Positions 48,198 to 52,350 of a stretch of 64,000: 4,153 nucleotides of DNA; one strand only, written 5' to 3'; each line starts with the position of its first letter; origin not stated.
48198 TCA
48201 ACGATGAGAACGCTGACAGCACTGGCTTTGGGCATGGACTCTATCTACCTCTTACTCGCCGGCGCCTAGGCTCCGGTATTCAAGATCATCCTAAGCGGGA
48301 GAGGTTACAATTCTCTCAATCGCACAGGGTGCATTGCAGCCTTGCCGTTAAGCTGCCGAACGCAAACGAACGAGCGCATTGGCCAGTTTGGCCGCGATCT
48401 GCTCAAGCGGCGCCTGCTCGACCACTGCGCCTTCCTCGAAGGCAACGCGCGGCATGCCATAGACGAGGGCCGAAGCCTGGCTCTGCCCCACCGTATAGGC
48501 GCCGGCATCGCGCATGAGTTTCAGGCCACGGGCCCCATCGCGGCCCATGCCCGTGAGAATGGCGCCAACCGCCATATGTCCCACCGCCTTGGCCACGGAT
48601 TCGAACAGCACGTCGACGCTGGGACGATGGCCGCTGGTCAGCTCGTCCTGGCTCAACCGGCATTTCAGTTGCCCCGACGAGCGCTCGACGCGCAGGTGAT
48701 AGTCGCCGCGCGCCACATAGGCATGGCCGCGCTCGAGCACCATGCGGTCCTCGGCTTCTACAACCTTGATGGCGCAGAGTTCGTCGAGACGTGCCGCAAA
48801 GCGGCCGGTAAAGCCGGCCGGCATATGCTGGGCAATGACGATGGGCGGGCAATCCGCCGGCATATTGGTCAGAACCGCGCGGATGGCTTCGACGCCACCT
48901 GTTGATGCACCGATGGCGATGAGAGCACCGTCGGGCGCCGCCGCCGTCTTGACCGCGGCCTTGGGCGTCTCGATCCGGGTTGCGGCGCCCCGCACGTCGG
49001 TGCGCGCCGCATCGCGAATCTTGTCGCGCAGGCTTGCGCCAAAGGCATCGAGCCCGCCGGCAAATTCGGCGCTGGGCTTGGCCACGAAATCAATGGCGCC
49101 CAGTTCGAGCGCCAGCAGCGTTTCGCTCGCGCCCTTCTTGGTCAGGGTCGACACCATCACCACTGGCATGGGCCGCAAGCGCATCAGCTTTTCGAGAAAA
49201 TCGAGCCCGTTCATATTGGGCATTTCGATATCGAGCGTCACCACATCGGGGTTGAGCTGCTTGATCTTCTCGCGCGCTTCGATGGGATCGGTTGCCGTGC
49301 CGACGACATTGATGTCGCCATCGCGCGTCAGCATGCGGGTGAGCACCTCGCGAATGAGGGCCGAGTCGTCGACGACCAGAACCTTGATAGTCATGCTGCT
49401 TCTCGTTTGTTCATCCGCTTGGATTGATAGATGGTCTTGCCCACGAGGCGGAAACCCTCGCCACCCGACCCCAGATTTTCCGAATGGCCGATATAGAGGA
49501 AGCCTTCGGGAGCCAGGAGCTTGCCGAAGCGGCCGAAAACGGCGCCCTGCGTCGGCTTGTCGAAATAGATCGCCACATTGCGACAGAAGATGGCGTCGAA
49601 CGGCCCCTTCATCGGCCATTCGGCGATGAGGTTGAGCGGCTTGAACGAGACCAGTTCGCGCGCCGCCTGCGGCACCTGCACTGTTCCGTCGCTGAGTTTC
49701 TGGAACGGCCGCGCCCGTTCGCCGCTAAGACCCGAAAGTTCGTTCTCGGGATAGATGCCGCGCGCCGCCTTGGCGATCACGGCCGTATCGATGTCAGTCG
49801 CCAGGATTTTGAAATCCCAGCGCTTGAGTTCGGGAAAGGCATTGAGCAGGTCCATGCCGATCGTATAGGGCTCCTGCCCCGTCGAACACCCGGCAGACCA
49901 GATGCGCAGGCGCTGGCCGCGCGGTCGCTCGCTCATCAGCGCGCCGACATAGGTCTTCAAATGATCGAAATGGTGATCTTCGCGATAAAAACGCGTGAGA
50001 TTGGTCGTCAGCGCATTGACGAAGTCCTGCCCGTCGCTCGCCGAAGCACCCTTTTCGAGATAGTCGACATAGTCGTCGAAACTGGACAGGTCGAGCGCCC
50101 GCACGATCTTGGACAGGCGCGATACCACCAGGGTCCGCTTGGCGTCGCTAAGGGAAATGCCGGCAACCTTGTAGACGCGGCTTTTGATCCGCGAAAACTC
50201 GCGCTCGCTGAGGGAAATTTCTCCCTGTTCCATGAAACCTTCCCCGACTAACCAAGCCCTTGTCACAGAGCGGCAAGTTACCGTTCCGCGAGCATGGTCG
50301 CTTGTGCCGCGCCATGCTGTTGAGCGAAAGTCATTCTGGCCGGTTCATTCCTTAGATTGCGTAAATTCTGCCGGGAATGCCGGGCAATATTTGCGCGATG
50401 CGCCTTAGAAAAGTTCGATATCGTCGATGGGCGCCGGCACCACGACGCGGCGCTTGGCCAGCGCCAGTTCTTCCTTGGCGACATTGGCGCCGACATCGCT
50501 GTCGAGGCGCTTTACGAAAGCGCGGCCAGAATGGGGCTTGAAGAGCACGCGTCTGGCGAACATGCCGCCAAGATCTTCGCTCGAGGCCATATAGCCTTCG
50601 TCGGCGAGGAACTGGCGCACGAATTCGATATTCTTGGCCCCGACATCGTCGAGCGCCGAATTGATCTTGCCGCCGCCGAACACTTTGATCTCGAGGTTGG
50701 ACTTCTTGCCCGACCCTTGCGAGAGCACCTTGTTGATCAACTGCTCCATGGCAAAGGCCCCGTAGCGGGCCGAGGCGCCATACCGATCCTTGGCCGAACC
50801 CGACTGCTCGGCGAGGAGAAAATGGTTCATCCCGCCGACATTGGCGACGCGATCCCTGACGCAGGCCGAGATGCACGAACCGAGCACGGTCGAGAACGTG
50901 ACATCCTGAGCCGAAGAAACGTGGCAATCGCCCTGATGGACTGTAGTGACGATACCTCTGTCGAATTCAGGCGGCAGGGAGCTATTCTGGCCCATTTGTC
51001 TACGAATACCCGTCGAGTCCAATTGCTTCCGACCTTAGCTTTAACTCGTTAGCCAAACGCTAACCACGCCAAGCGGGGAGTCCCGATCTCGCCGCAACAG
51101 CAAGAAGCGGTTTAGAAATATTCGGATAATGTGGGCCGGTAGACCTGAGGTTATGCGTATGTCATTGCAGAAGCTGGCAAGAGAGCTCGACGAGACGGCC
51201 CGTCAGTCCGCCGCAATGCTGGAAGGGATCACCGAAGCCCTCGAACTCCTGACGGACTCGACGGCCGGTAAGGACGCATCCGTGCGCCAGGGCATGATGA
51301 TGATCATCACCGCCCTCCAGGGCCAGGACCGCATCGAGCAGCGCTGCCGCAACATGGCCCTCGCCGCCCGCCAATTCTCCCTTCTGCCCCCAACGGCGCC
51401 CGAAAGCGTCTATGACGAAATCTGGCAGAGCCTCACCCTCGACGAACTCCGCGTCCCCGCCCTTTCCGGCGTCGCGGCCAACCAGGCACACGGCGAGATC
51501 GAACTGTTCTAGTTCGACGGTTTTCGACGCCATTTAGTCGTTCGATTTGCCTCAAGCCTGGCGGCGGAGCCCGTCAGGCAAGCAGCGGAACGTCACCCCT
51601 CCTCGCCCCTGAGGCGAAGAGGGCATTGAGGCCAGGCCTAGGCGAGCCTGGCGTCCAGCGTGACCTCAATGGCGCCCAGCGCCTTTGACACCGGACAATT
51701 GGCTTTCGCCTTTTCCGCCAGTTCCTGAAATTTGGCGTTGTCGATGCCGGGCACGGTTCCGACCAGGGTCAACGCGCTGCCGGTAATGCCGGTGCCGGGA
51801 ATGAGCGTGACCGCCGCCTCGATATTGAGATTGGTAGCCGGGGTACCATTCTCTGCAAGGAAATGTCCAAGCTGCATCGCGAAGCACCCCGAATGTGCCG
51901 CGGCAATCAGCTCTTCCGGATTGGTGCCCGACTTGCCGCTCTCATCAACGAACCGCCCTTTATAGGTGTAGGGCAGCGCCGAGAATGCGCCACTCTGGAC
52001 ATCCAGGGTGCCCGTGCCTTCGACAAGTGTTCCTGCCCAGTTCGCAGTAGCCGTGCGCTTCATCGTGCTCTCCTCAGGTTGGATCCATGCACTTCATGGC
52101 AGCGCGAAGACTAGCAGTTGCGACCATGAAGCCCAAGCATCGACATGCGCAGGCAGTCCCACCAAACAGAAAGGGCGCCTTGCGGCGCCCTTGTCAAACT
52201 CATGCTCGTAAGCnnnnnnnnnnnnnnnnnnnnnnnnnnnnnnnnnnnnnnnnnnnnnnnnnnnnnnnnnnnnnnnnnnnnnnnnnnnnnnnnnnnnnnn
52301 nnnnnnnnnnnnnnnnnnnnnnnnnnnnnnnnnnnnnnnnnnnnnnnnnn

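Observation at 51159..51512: Opposite-strand small ORF inside the che cluster with a CheZ-like QD-x3-Q active-site signature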

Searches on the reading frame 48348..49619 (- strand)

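Call 17: search_protein_families(library=pfam, proteins=[window:48348-49619:-], max_evalue=0.001)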
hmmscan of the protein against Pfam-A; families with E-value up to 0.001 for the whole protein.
window:48348-49619:- (423 aa): 2 families
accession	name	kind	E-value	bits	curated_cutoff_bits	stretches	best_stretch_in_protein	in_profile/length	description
PF01339.22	CheB_methylest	-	1.1e-64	217.8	24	1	234-412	1-174/174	CheB methylesterase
PF00072.30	Response_reg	-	2.7e-23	82.7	30.2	1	80-184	1-102/111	Response regulator receiver domain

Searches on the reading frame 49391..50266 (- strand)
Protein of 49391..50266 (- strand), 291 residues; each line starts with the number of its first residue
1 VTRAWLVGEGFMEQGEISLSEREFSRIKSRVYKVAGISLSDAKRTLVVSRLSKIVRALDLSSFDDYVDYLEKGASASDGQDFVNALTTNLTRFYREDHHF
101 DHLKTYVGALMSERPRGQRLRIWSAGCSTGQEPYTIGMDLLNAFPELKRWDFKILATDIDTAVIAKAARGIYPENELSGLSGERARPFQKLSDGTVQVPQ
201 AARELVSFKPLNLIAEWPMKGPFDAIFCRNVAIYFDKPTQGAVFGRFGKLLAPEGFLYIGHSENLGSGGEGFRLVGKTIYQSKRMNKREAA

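Call 3: search_protein_families(library=pfam, proteins=[window:49391-50266:-], max_evalue=1)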
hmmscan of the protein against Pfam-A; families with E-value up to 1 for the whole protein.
window:49391-50266:- (291 aa): 5 families
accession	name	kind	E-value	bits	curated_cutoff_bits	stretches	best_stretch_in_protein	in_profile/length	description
PF01739.24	CheR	-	3.1e-61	206.7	27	1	89-278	1-192/195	CheR methyltransferase, SAM binding domain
PF03705.20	CheR_N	-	1.5e-15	57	27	1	23-72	2-51/53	CheR methyltransferase, all-alpha domain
PF08242.18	Methyltransf_12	-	0.0003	21.9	30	1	203-257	48-98/98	Methyltransferase domain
PF13489.12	Methyltransf_23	-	0.0059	16.8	27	1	126-259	30-116/164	Methyltransferase domain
PF13649.12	Methyltransf_25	-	0.0099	17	27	1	215-255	56-97/97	Methyltransferase domain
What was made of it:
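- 49391..50266 (-): cheR methyltransferase. It is the inferred second partner, because CheT binds CheR in S. meliloti. Pfam CheR plus CheR_N (call 3).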

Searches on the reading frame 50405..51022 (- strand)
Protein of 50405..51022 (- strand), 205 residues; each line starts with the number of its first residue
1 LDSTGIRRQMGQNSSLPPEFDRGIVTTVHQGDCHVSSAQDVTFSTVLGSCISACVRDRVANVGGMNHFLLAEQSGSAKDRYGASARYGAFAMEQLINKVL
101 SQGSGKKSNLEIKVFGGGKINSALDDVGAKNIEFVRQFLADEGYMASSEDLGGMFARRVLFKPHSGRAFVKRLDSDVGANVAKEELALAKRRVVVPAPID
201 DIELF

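Call 3: search_protein_families(library=pfam, proteins=[window:50405-51022:-], max_evalue=1)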
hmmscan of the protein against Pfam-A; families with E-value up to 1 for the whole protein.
window:50405-51022:- (205 aa): 1 family
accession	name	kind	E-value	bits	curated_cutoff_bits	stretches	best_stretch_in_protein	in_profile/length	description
PF03975.18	CheD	-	3.1e-24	85.6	25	1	69-172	1-108/108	CheD chemotactic sensory transduction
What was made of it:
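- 50405..51022 (-): cheD (receptor deamidase). It is the divergent neighbour of the ORF. Its roughly 30-aa C-terminal extension ends in DDIELF, the same tail motif as the ORF. Pfam CheD 3e-24 covers residues 69-172 only (call 3).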

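Call 4: search_protein_families(library=ncbifam, proteins=[window:50405-51022:-], max_evalue=1)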
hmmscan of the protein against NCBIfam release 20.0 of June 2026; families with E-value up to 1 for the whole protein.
window:50405-51022:- (205 aa): 9 families
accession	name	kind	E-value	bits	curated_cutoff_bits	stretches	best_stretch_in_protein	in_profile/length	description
NF010013.0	PRK13487.1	equivalog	7.1e-49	166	223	1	36-205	35-201/201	chemoreceptor glutamine deamidase CheD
NF010014.0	PRK13489.1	equivalog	1.4e-46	159.6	290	1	37-191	31-185/238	chemoreceptor glutamine deamidase CheD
NF010019.0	PRK13497.1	equivalog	6.3e-40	136.9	313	1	28-205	12-184/184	chemoreceptor glutamine deamidase CheD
NF010016.0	PRK13493.1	equivalog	4.9e-36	124.6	369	1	26-205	44-226/227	chemoreceptor glutamine deamidase CheD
NF041119.1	CheD_Thtga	equivalog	1.1e-24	87.7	240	1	30-176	7-152/160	chemoreceptor glutamine deamidase/glutamate methylesterase CheD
NF010018.0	PRK13495.1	equivalog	7.7e-23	81.4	243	1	30-175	8-150/159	chemoreceptor glutamine deamidase CheD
NF010017.0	PRK13494.1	equivalog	3.3e-17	62.6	285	1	25-172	13-156/163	chemoreceptor glutamine deamidase CheD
NF010020.0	PRK13498.1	equivalog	8.9e-15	55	236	1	37-172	20-157/168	chemoreceptor glutamine deamidase CheD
NF010015.0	PRK13490.1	equivalog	1e-12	48.4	251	1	32-172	12-154/162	chemoreceptor glutamine deamidase CheD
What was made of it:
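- Checked: It is divergent from cheD (calls 3, 4).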

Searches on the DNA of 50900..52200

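Call 81: search_rna_families(source=window, start=50900, end=52200, threshold=evalue, max_evalue=1)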
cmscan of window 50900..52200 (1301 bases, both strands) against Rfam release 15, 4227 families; matches with E-value up to 1: 0.
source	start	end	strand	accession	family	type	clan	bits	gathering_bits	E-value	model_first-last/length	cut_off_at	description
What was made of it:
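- Tried and rejected: Rfam on 50900-52200 found nothing (call 81).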
